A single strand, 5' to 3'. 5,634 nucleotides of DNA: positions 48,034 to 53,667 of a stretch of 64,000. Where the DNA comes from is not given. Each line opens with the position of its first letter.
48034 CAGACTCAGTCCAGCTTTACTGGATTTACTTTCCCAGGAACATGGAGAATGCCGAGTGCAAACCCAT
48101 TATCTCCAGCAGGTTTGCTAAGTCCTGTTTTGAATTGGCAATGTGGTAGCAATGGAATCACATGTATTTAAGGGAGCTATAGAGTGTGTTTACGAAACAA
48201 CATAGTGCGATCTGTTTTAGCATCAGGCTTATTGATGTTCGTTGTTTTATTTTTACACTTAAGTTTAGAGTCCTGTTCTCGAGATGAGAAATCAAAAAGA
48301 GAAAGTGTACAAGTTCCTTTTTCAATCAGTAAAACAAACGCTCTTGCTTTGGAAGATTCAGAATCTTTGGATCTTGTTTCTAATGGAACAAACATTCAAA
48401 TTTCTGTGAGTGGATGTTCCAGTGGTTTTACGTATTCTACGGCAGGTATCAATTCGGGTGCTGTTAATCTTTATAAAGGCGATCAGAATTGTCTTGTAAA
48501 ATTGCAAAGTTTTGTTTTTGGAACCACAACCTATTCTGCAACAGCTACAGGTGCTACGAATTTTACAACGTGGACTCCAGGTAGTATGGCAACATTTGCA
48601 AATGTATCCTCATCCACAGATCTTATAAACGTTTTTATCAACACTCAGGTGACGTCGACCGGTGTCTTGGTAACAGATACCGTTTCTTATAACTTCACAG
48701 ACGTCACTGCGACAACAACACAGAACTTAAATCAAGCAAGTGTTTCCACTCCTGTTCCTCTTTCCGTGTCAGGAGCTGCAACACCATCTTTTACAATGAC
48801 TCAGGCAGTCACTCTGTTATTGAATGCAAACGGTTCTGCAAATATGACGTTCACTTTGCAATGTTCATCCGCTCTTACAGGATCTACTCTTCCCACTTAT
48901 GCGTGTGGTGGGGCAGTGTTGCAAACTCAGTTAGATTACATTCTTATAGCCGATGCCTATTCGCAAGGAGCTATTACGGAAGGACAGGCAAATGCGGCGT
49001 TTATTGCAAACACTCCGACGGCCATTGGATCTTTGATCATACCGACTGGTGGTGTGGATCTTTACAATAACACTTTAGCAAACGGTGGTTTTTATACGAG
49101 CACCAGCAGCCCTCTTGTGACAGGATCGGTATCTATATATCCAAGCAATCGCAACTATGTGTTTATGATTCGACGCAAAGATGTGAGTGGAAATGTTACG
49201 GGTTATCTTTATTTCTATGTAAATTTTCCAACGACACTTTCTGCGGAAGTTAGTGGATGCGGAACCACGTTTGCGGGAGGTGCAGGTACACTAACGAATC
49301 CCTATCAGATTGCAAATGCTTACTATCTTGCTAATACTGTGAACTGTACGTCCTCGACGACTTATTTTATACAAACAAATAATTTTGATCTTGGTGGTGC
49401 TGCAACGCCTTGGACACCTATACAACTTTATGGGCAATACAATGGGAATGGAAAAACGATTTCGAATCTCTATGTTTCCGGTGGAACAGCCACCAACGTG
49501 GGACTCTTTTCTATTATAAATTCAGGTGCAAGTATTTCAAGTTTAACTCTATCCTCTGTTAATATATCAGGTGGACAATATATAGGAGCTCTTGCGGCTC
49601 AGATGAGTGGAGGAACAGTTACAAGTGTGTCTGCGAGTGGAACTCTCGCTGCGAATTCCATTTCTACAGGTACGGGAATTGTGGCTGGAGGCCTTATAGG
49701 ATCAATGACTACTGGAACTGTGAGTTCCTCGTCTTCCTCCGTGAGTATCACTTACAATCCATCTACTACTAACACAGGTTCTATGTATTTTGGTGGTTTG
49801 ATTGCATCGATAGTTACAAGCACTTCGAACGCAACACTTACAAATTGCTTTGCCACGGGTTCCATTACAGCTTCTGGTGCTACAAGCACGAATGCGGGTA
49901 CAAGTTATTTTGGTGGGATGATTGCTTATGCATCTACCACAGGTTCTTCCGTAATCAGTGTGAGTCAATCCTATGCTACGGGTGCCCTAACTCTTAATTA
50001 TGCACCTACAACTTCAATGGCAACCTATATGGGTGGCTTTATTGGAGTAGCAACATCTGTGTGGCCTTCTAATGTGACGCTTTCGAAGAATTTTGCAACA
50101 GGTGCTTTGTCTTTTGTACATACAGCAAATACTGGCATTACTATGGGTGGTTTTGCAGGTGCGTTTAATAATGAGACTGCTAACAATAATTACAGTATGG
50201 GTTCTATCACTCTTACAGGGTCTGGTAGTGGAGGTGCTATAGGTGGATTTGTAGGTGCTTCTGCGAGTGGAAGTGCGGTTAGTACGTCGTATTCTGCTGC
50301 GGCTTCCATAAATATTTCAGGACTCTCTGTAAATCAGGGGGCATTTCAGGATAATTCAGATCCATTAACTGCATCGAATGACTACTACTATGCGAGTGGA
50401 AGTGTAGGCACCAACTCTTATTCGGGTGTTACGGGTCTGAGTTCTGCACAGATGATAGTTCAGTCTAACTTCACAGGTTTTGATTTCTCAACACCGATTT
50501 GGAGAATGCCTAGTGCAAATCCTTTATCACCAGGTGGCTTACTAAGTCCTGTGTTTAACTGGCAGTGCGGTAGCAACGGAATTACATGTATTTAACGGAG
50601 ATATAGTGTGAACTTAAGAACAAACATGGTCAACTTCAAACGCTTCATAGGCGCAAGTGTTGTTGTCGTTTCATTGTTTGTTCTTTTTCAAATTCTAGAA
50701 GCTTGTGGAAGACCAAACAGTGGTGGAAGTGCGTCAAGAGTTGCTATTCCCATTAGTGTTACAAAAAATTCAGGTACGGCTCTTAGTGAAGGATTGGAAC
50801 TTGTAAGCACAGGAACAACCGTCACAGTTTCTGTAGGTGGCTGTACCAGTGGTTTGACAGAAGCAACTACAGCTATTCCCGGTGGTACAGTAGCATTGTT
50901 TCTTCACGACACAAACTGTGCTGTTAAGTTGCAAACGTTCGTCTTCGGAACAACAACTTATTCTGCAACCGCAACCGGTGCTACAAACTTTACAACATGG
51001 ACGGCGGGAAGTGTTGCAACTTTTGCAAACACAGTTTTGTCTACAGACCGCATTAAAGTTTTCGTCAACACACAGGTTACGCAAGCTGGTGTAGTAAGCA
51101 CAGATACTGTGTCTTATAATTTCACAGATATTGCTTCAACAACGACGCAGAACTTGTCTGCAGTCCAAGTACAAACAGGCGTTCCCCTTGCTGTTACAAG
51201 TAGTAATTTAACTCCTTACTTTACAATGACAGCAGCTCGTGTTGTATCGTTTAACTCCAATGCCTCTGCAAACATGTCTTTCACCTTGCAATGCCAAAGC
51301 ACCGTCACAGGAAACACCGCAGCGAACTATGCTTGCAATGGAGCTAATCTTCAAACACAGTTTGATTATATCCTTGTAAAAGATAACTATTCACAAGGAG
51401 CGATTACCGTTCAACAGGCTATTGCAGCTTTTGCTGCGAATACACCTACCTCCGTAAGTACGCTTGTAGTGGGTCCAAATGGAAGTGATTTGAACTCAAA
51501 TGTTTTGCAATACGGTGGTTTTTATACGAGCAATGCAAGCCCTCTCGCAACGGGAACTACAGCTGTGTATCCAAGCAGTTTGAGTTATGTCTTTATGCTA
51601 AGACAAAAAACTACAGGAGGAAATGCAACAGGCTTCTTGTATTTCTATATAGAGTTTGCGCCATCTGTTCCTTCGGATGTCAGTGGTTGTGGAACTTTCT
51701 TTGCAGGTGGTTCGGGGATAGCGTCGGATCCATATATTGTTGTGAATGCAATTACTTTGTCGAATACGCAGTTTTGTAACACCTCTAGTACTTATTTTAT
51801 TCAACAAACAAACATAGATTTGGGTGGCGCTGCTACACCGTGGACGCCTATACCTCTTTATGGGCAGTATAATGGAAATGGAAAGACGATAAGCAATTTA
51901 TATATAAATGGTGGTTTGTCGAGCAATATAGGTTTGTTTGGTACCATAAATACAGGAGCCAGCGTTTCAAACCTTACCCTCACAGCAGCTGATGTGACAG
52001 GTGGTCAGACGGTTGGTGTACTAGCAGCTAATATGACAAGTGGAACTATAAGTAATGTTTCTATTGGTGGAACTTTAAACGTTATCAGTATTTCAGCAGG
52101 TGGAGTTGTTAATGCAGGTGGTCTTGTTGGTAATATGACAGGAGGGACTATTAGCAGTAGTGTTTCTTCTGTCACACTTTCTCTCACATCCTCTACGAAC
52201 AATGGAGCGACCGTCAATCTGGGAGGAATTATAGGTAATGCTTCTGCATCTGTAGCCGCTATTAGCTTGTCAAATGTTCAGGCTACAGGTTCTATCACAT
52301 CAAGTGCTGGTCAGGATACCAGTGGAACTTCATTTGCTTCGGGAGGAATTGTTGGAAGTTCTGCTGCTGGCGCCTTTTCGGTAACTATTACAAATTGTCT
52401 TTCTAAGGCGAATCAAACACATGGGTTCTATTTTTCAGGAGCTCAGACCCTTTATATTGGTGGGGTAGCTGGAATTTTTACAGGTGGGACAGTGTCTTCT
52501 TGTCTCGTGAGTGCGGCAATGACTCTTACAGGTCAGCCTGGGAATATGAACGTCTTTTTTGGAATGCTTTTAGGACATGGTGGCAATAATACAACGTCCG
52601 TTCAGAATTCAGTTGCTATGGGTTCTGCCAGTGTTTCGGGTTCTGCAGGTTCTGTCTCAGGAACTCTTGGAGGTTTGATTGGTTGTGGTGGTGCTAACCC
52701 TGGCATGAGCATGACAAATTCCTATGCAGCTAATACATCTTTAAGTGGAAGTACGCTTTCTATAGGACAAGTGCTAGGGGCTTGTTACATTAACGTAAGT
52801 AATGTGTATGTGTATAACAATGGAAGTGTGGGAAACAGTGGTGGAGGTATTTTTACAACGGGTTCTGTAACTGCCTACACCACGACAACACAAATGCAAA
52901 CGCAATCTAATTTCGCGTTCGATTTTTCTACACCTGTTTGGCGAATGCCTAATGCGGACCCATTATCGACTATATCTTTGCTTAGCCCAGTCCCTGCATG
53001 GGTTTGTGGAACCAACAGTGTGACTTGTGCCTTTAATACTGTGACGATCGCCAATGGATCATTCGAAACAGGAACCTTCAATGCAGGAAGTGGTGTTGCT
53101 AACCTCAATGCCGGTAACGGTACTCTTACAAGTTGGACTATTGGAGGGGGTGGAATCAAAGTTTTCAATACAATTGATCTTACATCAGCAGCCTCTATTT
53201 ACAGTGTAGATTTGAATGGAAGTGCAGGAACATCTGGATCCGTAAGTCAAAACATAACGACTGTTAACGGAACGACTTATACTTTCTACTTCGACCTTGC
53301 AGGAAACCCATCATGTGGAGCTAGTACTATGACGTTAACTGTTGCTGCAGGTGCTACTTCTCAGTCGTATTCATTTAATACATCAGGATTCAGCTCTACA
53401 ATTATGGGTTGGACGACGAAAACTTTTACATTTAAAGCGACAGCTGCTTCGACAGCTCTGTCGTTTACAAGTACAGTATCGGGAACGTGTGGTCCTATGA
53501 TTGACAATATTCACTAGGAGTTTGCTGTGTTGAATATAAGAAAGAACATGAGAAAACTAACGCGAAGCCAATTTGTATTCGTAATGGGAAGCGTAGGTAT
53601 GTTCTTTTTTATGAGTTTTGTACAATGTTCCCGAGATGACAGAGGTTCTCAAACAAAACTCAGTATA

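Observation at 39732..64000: Tandem array of at least ten paralogous 780-1010 aa GLUG-repeat lipoproteins filling the last 24 kb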

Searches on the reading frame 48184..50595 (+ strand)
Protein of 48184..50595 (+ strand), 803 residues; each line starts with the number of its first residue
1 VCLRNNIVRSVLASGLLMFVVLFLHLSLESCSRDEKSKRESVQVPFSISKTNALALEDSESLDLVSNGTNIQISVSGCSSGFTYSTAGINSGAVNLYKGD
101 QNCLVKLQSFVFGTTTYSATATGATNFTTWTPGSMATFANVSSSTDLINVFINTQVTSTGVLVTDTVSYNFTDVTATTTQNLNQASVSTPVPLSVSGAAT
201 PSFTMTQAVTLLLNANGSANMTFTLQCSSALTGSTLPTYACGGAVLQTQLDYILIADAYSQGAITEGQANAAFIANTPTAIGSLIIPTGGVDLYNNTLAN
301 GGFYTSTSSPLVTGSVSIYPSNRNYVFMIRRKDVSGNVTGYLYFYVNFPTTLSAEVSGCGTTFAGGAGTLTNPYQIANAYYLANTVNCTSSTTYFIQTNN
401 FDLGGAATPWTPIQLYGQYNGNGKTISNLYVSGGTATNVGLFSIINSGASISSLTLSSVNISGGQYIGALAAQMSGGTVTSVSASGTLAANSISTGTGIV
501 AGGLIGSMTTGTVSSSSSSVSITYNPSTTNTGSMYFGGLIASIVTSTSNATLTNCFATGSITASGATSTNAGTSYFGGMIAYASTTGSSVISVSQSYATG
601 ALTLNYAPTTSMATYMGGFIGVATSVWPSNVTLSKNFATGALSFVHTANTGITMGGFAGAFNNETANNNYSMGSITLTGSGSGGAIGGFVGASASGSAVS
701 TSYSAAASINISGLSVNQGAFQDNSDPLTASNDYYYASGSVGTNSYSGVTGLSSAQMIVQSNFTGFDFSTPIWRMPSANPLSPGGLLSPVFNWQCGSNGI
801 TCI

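Call 5: search_protein_families(library=pfam, proteins=[window:48184-50595:+], max_evalue=0.01)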
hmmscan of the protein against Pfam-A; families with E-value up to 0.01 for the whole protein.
window:48184-50595:+ (803 aa): 1 family
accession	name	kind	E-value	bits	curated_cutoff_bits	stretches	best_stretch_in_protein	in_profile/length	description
PF05342.19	Peptidase_M26_N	-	0.00012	21.8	27.7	1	438-486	202-250/250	M26 IgA1-specific Metallo-endopeptidase N-terminal region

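Call 6: search_protein_families(library=ncbifam, proteins=[window:48184-50595:+], max_evalue=0.01)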
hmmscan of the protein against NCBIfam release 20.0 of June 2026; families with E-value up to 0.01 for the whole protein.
window:48184-50595:+ (803 aa): 0 families

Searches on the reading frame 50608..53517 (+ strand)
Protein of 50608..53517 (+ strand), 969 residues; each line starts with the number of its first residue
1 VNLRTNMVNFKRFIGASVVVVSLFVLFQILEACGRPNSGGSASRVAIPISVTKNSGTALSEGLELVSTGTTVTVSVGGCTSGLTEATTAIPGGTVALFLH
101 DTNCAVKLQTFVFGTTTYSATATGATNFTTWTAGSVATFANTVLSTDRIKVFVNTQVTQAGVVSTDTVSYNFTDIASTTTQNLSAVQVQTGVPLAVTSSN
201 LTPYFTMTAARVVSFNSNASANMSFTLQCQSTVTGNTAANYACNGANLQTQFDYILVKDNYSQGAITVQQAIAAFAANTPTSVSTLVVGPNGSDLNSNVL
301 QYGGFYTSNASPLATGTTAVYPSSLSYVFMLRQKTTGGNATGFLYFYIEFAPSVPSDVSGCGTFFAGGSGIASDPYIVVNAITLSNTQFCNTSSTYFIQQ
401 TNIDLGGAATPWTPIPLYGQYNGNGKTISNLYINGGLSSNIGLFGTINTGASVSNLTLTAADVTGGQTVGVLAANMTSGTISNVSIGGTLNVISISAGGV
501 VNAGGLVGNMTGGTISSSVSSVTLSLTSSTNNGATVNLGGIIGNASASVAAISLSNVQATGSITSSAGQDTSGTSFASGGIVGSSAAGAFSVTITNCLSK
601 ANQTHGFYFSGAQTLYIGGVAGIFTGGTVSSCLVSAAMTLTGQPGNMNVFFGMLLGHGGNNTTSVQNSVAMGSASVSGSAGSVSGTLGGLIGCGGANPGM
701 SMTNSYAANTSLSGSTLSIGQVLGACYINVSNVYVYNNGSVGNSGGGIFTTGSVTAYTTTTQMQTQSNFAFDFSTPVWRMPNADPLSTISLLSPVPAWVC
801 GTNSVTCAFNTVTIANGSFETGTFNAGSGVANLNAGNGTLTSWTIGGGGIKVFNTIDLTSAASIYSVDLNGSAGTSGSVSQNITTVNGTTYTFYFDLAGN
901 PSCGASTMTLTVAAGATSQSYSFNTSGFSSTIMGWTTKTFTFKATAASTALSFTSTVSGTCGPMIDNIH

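Call 5: search_protein_families(library=pfam, proteins=[window:50608-53517:+], max_evalue=0.01)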
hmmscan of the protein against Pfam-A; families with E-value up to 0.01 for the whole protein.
window:50608-53517:+ (969 aa): 2 families
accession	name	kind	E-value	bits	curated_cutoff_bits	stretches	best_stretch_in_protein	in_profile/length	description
PF04862.18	DUF642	-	1.7e-20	73.8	27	1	814-968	3-154/157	Protein of unknown function (DUF642)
PF05342.19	Peptidase_M26_N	-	0.0014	18.3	27.7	1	441-488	203-250/250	M26 IgA1-specific Metallo-endopeptidase N-terminal region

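Call 6: search_protein_families(library=ncbifam, proteins=[window:50608-53517:+], max_evalue=0.01)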
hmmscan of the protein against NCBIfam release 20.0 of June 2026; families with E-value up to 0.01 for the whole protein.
window:50608-53517:+ (969 aa): 1 family
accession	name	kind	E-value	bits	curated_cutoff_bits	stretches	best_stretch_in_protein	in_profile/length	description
TIGR04362.1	choice_anch_C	subfamily_domain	1.3e-34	119.7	120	1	813-968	2-155/157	choice-of-anchor C family protein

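Call 70: search_protein_families(library=padloc, proteins=[window:50608-53517:+], max_evalue=0.01)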
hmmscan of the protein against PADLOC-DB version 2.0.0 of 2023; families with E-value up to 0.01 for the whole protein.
window:50608-53517:+ (969 aa): 0 families

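Call 74: search_protein_families(library=phrogs, proteins=[window:50608-53517:+], max_evalue=0.01)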
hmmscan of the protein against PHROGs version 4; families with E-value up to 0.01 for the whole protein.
window:50608-53517:+ (969 aa): 0 families
